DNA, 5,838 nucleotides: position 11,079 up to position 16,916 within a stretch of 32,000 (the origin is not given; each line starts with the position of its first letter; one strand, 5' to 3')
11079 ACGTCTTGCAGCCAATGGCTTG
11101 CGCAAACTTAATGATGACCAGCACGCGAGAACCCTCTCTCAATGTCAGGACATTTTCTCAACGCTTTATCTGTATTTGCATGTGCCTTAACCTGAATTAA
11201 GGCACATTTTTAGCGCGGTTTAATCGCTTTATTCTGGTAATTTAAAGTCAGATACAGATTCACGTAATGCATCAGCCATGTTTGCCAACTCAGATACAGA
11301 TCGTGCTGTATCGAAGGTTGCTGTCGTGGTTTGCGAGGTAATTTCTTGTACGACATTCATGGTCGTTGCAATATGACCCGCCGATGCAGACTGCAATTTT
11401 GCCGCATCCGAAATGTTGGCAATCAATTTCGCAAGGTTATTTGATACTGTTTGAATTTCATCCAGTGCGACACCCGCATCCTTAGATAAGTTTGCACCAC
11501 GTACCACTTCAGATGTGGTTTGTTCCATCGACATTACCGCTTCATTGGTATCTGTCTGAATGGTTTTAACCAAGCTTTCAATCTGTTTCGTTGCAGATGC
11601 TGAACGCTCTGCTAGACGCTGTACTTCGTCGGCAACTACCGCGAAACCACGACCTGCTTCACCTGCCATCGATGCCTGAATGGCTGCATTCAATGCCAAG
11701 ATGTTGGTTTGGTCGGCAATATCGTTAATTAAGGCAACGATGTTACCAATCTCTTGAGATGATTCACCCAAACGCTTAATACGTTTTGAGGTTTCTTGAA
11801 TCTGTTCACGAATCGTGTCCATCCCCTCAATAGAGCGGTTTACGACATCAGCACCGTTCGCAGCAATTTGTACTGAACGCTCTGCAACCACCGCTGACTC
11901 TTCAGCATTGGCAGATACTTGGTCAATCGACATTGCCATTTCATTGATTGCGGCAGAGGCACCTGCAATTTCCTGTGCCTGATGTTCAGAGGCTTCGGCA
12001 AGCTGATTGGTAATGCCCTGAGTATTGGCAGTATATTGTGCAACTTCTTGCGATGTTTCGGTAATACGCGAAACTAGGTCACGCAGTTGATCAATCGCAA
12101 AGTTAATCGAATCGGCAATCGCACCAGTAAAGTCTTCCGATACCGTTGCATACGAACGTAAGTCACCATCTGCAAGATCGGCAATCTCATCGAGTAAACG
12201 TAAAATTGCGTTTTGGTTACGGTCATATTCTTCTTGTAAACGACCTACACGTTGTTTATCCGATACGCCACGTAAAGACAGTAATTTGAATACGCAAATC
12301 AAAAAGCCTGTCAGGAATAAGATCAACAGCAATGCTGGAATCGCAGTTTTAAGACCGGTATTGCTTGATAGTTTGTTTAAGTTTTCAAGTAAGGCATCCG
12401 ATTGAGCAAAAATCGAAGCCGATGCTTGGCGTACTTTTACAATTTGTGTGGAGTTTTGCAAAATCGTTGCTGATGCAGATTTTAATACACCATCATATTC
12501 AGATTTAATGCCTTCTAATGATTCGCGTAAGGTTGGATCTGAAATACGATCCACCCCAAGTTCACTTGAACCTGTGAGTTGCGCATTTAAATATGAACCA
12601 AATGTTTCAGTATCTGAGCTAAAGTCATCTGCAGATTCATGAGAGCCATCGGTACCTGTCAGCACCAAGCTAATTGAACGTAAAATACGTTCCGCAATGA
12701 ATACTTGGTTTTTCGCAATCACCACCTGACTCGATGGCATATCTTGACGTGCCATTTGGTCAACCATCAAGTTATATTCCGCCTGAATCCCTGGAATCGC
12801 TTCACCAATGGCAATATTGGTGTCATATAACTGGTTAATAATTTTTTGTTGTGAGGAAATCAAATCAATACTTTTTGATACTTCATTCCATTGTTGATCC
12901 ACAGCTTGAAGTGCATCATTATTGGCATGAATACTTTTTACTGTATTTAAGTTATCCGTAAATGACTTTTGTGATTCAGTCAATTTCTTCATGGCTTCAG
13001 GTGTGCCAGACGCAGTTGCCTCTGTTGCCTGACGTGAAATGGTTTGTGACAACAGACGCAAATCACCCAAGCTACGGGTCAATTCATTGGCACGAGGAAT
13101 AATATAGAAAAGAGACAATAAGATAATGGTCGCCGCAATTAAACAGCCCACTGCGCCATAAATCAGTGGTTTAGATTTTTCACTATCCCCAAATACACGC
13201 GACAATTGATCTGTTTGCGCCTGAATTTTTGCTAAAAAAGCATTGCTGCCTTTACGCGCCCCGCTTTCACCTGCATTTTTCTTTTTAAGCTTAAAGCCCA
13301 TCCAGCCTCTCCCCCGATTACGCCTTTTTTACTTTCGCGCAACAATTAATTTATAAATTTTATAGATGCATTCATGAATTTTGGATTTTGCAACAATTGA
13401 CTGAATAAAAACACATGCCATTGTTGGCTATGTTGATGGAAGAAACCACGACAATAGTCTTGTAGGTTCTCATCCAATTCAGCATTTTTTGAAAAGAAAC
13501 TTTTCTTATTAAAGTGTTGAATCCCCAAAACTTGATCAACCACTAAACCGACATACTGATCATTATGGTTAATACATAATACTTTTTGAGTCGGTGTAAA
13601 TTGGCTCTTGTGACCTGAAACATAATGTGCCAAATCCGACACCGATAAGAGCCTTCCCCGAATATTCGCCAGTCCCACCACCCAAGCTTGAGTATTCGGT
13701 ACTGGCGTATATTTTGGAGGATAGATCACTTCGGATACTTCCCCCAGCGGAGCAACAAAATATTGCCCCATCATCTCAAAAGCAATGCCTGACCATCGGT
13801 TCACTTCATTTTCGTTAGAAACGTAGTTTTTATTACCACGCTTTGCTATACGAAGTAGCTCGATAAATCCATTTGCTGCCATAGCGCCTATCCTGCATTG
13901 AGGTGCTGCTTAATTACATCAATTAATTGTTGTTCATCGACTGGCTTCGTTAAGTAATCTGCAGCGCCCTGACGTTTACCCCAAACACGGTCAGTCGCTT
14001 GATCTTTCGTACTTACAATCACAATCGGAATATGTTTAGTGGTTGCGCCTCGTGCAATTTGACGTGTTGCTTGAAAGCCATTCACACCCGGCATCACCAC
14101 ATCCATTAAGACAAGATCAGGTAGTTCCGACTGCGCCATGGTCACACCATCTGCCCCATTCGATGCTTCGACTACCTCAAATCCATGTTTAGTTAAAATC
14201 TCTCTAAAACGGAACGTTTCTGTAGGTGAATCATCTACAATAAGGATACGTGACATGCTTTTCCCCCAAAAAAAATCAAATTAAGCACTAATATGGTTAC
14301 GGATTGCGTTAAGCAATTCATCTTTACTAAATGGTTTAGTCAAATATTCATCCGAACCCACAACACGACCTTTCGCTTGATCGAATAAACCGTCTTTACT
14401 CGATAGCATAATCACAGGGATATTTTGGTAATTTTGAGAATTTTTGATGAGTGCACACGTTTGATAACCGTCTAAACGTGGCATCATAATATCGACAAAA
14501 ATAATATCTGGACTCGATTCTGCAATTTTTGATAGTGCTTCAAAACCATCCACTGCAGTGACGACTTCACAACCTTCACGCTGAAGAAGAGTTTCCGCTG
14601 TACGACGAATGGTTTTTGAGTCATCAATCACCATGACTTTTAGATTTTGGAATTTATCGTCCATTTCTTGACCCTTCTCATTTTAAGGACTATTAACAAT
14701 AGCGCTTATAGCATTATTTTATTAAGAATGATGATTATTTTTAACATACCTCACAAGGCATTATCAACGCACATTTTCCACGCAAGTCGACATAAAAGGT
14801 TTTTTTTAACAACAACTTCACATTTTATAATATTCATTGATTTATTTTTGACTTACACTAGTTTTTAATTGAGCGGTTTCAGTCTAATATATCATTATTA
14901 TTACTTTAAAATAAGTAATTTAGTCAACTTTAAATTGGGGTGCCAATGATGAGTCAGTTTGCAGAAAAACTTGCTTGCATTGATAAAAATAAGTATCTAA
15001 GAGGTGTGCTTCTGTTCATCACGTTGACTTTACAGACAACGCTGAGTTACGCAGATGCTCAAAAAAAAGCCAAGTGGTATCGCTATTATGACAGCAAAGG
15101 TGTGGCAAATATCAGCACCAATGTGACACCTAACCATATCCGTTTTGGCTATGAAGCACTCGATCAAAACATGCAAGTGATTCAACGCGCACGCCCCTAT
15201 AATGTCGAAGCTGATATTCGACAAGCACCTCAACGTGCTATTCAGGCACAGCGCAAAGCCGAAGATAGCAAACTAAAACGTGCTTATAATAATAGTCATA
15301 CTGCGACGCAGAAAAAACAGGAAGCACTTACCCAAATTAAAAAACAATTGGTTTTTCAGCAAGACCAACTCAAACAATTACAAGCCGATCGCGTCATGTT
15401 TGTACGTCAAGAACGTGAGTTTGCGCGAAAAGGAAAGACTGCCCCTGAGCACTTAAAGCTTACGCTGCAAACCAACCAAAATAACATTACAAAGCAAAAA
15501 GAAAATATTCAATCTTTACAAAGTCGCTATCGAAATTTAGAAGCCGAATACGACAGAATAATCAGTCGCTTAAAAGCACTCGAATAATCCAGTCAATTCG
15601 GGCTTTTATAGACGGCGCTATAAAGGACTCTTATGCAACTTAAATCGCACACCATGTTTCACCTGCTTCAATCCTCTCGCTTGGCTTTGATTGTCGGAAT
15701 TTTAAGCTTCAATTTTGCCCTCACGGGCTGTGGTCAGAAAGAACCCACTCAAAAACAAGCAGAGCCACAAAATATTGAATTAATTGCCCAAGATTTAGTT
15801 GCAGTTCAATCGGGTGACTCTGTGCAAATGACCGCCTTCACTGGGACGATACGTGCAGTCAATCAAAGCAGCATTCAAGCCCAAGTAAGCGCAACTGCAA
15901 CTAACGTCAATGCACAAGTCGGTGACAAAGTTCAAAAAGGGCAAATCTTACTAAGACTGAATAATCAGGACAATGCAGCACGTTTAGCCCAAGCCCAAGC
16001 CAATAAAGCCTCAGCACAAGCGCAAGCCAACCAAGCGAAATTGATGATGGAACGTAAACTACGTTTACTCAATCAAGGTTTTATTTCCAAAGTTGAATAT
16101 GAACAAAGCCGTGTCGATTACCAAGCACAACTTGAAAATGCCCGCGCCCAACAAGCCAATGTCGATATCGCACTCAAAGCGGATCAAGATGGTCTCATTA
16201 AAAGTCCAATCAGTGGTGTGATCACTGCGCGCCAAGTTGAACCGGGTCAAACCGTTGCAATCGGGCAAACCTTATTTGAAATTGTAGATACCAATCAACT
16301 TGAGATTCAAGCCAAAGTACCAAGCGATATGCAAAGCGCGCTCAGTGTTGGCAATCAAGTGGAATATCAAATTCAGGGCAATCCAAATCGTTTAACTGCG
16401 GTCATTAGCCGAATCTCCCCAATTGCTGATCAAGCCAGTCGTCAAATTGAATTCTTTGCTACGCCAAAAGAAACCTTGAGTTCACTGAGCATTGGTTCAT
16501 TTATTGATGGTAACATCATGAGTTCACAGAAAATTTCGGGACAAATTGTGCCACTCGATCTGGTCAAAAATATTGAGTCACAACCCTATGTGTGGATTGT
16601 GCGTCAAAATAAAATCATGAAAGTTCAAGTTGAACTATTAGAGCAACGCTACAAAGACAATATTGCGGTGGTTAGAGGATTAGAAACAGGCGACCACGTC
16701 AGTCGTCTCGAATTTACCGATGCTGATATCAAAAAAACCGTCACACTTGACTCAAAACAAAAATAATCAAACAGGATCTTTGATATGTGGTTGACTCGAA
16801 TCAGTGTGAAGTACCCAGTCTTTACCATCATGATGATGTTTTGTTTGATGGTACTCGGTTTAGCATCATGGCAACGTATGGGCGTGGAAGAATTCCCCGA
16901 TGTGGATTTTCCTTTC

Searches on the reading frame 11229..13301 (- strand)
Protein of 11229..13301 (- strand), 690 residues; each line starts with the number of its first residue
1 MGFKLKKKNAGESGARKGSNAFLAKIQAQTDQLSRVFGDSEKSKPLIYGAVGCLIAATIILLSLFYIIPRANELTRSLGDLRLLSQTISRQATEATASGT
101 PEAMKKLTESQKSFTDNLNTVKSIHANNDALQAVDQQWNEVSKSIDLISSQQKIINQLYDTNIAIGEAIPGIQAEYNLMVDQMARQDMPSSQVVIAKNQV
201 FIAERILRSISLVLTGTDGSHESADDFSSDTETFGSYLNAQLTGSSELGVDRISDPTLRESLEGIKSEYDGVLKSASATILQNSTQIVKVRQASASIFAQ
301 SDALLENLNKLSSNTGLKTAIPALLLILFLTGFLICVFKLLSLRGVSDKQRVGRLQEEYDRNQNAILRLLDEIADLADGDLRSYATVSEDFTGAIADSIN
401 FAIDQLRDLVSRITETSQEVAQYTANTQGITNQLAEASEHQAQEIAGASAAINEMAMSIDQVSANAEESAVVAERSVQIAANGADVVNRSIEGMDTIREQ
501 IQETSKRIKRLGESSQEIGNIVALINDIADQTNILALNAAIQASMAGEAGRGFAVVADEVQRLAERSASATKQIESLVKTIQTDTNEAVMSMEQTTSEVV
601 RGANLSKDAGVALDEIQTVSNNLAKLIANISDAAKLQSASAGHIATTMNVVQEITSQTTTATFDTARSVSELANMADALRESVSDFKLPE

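Call 48: search_protein_families(library=pfam, proteins=[window:11229-13301:-], max_evalue=0.001)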
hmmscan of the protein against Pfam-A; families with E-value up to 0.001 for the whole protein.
window:11229-13301:- (690 aa): 1 family
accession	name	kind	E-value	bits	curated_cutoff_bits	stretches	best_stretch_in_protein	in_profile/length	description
PF00015.26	MCPsignal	-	5.3e-42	144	34.6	1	473-655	4-172/172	Methyl-accepting chemotaxis protein (MCP) signalling domain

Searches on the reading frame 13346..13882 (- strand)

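Call 48: search_protein_families(library=pfam, proteins=[window:13346-13882:-], max_evalue=0.001)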
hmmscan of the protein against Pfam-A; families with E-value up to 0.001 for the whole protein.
window:13346-13882:- (178 aa): 1 family
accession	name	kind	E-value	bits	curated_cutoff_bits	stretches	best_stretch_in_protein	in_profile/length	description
PF01584.24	CheW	-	5.6e-25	88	23.5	1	32-164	2-134/138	CheW-like domain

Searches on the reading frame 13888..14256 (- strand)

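Call 49: search_protein_families(library=pfam, proteins=[window:13888-14256:-], max_evalue=0.001)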
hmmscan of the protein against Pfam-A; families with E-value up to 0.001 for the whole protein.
window:13888-14256:- (122 aa): 1 family
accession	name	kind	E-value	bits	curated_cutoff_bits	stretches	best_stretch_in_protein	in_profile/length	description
PF00072.30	Response_reg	-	3.4e-28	98.5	30.2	1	4-115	1-110/111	Response regulator receiver domain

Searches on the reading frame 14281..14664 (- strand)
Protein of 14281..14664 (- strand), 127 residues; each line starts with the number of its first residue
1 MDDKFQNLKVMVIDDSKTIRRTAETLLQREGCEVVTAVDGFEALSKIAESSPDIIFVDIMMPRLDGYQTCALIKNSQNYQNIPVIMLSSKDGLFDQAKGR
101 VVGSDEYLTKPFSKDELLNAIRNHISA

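Call 49: search_protein_families(library=pfam, proteins=[window:14281-14664:-], max_evalue=0.001)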
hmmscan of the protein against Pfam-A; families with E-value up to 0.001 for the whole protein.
window:14281-14664:- (127 aa): 1 family
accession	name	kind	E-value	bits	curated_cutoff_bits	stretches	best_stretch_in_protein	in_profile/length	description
PF00072.30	Response_reg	-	9.2e-29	100.3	30.2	1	10-122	1-111/111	Response regulator receiver domain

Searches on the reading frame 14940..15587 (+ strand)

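Call 49: search_protein_families(library=pfam, proteins=[window:14940-15587:+], max_evalue=0.001)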
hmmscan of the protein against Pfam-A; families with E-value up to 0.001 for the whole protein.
window:14940-15587:+ (215 aa): 1 family
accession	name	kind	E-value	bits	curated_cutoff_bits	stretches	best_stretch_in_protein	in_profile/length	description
PF07200.18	Mod_r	-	0.0007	20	30.1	1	136-210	20-90/146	Modifier of rudimentary (Mod(r)) protein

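Call 119: search_protein_families(library=pfam, proteins=[window:14940-15587:+], max_evalue=0.01)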
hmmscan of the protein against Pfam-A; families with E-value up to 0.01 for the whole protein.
window:14940-15587:+ (215 aa): 1 family
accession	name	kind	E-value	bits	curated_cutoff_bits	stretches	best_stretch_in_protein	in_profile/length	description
PF07200.18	Mod_r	-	0.0007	20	30.1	1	136-210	20-90/146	Modifier of rudimentary (Mod(r)) protein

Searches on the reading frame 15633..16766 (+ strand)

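Call 49: search_protein_families(library=pfam, proteins=[window:15633-16766:+], max_evalue=0.001)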
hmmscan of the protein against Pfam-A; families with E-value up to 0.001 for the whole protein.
window:15633-16766:+ (377 aa): 4 families
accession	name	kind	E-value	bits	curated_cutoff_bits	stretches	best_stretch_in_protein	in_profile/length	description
PF13437.12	HlyD_3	-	2.9e-21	76.6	22.2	1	189-281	2-96/106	HlyD family secretion protein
PF16576.10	HlyD_D23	-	3.3e-17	62.9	30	1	77-272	18-195/214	Barrel-sandwich domain of CusB or HlyD membrane-fusion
PF13533.13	Biotin_lipoyl_2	-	2.5e-07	30.8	29.8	1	80-110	2-32/32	Biotin-lipoyl like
PF00364.28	Biotin_lipoyl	-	8.2e-05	22.8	22.1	0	89-109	16-36/73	Biotin-requiring enzyme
